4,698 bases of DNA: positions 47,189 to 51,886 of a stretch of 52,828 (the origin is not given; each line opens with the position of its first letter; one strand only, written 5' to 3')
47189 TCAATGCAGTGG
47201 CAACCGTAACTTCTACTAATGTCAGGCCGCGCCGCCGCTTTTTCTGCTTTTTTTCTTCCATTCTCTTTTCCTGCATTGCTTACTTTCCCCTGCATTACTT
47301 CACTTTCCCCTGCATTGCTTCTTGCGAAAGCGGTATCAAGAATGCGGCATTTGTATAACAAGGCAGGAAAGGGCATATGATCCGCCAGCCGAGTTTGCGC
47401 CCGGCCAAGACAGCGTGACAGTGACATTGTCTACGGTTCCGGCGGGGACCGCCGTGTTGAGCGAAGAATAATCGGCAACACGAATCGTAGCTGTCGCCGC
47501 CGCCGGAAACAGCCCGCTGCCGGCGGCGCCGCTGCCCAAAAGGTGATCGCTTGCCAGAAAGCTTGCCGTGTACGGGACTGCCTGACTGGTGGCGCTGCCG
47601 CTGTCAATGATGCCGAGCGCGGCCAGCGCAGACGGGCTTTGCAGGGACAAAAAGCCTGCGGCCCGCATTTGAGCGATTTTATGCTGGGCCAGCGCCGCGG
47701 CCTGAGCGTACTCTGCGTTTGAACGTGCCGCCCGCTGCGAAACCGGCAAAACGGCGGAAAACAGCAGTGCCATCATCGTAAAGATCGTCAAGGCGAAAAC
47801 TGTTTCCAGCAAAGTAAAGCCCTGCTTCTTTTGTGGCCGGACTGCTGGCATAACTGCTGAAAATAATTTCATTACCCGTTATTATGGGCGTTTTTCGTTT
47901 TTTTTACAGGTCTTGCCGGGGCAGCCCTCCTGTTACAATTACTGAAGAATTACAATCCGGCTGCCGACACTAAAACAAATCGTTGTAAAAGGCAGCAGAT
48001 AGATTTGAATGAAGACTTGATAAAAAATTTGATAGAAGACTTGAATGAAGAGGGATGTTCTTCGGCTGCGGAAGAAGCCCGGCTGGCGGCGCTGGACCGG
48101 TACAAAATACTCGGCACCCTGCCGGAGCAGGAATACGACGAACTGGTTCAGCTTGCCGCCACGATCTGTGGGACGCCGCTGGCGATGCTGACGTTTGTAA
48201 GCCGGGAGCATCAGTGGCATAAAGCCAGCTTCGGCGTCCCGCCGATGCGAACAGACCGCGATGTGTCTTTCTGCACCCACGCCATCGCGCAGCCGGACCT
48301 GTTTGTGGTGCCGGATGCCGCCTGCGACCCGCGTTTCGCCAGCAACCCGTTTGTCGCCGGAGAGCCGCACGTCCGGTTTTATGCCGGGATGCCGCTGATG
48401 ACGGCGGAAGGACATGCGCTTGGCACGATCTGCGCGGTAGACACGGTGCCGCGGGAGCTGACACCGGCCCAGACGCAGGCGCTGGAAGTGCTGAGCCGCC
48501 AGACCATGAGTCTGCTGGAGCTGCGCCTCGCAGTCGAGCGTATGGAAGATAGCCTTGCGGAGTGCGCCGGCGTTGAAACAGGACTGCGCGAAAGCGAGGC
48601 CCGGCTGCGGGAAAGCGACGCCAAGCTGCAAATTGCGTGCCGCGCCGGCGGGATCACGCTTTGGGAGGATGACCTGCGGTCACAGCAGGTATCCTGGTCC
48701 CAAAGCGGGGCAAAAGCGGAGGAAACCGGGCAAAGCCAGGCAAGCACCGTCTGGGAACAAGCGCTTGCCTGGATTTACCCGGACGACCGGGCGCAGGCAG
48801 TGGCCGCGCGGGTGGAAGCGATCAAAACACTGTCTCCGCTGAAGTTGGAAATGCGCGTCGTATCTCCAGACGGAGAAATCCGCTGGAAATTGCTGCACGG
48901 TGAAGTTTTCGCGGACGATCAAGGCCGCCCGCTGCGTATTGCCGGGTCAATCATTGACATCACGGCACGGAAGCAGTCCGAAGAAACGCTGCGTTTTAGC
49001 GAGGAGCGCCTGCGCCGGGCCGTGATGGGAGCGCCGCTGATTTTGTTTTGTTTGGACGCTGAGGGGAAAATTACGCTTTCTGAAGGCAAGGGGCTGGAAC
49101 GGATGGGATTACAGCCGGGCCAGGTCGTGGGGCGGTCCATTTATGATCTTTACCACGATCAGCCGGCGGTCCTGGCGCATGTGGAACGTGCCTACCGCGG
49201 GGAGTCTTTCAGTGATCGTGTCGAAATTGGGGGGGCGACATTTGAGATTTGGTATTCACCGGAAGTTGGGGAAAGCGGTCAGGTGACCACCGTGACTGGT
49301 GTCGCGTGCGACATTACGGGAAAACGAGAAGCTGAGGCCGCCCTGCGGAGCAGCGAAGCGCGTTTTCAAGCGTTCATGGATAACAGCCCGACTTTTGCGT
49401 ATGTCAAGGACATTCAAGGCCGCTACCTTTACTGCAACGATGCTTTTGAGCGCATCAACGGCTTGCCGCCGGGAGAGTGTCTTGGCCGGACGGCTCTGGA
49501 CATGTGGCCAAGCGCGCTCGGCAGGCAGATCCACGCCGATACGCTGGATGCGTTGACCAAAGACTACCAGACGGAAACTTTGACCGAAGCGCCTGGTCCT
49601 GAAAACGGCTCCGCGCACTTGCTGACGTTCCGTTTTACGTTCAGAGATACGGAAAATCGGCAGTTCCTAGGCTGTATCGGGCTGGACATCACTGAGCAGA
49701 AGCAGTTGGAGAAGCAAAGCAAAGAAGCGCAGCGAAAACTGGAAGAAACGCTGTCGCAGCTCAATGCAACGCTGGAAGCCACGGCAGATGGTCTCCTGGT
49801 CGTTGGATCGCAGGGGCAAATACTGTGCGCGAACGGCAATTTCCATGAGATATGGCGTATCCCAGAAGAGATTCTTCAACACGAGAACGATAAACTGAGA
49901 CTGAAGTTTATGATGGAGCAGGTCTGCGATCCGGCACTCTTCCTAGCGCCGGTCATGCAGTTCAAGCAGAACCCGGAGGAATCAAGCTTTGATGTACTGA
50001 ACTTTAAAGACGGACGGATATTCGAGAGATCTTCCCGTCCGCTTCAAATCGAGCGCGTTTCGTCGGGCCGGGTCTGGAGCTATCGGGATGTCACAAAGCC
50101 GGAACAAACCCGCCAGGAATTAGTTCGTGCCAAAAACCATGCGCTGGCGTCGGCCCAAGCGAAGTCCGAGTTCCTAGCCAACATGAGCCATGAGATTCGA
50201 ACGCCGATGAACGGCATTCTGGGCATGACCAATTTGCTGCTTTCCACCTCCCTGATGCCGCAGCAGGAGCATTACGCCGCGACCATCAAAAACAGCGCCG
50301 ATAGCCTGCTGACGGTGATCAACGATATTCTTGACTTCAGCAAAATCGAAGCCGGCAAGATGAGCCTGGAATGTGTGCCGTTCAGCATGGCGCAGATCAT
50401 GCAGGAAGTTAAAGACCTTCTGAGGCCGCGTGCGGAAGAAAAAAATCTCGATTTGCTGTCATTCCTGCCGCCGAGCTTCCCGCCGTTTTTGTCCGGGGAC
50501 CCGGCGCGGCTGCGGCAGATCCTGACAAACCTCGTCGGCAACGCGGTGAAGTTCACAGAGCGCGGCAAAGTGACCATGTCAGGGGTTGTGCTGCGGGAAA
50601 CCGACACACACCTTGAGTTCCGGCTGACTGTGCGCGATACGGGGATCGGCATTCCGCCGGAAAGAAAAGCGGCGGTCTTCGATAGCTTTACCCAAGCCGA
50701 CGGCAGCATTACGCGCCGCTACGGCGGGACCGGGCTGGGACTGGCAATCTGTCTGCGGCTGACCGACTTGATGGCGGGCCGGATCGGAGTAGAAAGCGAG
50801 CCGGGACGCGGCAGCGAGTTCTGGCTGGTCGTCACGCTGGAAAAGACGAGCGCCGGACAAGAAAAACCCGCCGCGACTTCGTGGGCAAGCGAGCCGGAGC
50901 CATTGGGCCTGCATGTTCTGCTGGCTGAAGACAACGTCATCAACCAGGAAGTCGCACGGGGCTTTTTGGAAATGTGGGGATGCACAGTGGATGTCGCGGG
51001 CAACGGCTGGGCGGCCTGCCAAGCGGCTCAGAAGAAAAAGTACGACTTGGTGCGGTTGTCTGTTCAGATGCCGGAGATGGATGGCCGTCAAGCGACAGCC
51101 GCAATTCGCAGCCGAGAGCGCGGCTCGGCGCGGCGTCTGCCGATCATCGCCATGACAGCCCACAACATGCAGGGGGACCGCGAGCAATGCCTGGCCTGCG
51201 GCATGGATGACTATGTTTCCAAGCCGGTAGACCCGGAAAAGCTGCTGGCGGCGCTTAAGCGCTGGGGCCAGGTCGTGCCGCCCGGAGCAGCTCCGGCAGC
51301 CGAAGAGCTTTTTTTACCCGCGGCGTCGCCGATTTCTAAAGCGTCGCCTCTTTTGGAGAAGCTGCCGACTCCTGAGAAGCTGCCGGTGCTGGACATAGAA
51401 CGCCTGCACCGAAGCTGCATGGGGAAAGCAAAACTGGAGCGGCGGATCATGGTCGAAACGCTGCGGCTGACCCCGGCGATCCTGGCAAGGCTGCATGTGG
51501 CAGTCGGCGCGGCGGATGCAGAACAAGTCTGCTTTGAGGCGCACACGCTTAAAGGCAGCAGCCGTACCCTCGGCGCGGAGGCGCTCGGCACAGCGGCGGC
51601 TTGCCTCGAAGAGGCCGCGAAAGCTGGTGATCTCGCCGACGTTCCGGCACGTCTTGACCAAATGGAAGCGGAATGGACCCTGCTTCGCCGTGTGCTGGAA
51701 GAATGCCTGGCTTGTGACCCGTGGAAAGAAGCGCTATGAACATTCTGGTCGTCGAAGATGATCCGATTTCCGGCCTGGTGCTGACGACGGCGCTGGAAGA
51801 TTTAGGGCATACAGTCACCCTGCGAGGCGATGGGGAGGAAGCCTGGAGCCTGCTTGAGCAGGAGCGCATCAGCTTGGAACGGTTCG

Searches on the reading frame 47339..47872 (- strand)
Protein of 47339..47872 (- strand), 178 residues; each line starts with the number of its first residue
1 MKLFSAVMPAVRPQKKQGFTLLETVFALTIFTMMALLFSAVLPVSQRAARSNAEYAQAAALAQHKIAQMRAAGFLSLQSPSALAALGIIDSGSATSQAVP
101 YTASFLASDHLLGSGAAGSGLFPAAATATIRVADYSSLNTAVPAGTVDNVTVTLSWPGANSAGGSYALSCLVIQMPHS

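Call 103: search_protein_families(library=pfam, proteins=[window:47339-47872:-], max_evalue=0.01)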
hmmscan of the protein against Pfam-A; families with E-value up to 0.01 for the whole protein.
window:47339-47872:- (178 aa): 1 family
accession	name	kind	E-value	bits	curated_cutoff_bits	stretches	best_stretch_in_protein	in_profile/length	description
PF07963.17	N_methyl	-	1.6e-05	24.7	21.2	1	15-37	3-25/27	Prokaryotic N-terminal methylation motif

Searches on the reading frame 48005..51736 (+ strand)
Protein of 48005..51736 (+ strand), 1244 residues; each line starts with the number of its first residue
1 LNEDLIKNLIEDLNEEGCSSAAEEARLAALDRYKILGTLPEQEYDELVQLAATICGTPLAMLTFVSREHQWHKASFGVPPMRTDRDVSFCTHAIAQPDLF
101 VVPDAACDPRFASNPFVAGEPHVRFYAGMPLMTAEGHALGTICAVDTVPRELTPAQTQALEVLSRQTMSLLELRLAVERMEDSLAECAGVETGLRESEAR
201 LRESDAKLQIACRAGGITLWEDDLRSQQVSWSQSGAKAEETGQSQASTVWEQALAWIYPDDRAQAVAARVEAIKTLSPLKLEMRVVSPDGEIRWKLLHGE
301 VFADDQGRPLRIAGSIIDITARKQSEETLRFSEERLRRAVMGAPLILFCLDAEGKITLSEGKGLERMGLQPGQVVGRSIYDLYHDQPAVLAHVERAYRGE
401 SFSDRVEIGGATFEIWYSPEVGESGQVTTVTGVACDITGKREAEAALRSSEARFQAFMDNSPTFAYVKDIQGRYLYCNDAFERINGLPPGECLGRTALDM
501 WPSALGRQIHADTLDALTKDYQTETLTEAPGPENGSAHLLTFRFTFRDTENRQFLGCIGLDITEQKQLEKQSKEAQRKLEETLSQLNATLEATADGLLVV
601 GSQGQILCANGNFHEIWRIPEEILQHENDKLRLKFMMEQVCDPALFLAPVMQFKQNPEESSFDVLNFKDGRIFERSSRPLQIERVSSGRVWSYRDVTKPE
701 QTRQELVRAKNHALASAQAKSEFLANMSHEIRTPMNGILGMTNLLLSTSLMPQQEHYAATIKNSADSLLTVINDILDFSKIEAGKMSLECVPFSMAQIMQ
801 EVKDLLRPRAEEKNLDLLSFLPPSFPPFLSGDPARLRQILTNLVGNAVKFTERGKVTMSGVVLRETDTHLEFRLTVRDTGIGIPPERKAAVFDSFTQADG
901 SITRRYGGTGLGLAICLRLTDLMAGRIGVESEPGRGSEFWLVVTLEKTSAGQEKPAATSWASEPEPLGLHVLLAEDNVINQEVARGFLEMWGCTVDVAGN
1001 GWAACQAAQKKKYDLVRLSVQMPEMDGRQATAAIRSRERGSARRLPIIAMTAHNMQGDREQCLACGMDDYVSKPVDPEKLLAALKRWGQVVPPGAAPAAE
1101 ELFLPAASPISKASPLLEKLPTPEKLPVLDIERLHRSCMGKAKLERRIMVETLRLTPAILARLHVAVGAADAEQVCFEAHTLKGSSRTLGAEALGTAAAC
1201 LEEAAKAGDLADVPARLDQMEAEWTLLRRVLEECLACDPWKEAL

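Call 12: search_protein_families(library=pfam, proteins=[window:48005-51736:+], max_evalue=0.001)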
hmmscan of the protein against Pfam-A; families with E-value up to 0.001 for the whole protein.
window:48005-51736:+ (1244 aa): 12 families
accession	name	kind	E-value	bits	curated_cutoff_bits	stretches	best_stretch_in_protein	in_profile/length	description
PF08448.16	PAS_4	-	2.8e-28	98.8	23.1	2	459-566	2-109/110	PAS fold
PF02518.31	HATPase_c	-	9.4e-28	97.3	26.4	1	831-945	1-109/111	Histidine kinase-, DNA gyrase B-, and HSP90-like ATPase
PF00072.30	Response_reg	-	2.9e-25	89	30.2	1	971-1084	1-110/111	Response regulator receiver domain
PF00512.31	HisKA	-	1.4e-22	79.9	26.9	1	719-784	1-66/66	His Kinase A (phospho-acceptor) domain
PF00989.32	PAS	-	2.6e-18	66.5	22.6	2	453-504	2-53/113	PAS fold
PF01590.32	GAF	-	5.7e-14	53.2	22.4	1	41-167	3-129/133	GAF domain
PF08447.18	PAS_3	-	1.3e-12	48.2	25.6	1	250-315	23-88/89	PAS fold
PF01627.28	Hpt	-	1.8e-11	44.6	24.6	1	1156-1228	10-82/84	Hpt domain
PF13426.13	PAS_9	-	2.9e-11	44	27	0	252-321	34-103/103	PAS domain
PF13185.12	GAF_2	-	8.1e-06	26.5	28.6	1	45-171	9-135/136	GAF domain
PF13188.13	PAS_8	-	9.6e-06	25.8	21.8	0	452-494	1-44/65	PAS domain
PF12860.13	PAS_7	-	0.00077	20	27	0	591-701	2-112/115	PAS fold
